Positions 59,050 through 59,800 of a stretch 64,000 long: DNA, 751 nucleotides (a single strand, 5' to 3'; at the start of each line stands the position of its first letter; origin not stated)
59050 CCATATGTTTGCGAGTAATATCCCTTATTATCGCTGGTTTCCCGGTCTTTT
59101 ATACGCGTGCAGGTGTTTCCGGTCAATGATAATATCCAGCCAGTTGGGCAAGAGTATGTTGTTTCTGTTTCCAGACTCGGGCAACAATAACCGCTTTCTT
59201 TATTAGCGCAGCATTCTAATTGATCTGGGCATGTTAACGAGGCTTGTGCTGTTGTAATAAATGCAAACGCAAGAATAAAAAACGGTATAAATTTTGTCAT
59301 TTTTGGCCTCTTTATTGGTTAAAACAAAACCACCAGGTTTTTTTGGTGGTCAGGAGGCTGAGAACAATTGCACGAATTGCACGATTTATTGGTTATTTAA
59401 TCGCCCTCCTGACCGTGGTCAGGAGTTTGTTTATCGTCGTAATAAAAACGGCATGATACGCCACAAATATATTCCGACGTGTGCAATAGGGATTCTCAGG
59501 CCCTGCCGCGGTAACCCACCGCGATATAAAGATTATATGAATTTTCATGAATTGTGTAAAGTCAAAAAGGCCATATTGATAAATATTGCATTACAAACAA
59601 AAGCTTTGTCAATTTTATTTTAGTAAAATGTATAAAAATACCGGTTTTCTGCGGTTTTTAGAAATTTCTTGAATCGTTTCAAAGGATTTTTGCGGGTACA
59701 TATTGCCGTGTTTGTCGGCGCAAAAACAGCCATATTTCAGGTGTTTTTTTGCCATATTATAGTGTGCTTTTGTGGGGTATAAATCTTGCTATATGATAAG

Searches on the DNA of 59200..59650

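Call 15: search_rna_families(source=window, start=59200, end=59650, threshold=evalue, max_evalue=10, show_alignments=3)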
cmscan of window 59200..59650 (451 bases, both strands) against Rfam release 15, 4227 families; matches with E-value up to 10: 3.
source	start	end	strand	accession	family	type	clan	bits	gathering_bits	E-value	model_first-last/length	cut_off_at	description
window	59497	59628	-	RF02390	sau-41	Gene; sRNA;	-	17.8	80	2.6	1-156/156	no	Staphylococcus sRNA sau-41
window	59345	59416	-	RF00920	MIR444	Gene; miRNA;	-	14.6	110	3.2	1-116/116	no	MIR444 microRNA precursor family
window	59364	59429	+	RF01822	RsaJ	Gene; sRNA;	-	10.7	100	4.8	1-287/287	no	RNA Staph. aureus A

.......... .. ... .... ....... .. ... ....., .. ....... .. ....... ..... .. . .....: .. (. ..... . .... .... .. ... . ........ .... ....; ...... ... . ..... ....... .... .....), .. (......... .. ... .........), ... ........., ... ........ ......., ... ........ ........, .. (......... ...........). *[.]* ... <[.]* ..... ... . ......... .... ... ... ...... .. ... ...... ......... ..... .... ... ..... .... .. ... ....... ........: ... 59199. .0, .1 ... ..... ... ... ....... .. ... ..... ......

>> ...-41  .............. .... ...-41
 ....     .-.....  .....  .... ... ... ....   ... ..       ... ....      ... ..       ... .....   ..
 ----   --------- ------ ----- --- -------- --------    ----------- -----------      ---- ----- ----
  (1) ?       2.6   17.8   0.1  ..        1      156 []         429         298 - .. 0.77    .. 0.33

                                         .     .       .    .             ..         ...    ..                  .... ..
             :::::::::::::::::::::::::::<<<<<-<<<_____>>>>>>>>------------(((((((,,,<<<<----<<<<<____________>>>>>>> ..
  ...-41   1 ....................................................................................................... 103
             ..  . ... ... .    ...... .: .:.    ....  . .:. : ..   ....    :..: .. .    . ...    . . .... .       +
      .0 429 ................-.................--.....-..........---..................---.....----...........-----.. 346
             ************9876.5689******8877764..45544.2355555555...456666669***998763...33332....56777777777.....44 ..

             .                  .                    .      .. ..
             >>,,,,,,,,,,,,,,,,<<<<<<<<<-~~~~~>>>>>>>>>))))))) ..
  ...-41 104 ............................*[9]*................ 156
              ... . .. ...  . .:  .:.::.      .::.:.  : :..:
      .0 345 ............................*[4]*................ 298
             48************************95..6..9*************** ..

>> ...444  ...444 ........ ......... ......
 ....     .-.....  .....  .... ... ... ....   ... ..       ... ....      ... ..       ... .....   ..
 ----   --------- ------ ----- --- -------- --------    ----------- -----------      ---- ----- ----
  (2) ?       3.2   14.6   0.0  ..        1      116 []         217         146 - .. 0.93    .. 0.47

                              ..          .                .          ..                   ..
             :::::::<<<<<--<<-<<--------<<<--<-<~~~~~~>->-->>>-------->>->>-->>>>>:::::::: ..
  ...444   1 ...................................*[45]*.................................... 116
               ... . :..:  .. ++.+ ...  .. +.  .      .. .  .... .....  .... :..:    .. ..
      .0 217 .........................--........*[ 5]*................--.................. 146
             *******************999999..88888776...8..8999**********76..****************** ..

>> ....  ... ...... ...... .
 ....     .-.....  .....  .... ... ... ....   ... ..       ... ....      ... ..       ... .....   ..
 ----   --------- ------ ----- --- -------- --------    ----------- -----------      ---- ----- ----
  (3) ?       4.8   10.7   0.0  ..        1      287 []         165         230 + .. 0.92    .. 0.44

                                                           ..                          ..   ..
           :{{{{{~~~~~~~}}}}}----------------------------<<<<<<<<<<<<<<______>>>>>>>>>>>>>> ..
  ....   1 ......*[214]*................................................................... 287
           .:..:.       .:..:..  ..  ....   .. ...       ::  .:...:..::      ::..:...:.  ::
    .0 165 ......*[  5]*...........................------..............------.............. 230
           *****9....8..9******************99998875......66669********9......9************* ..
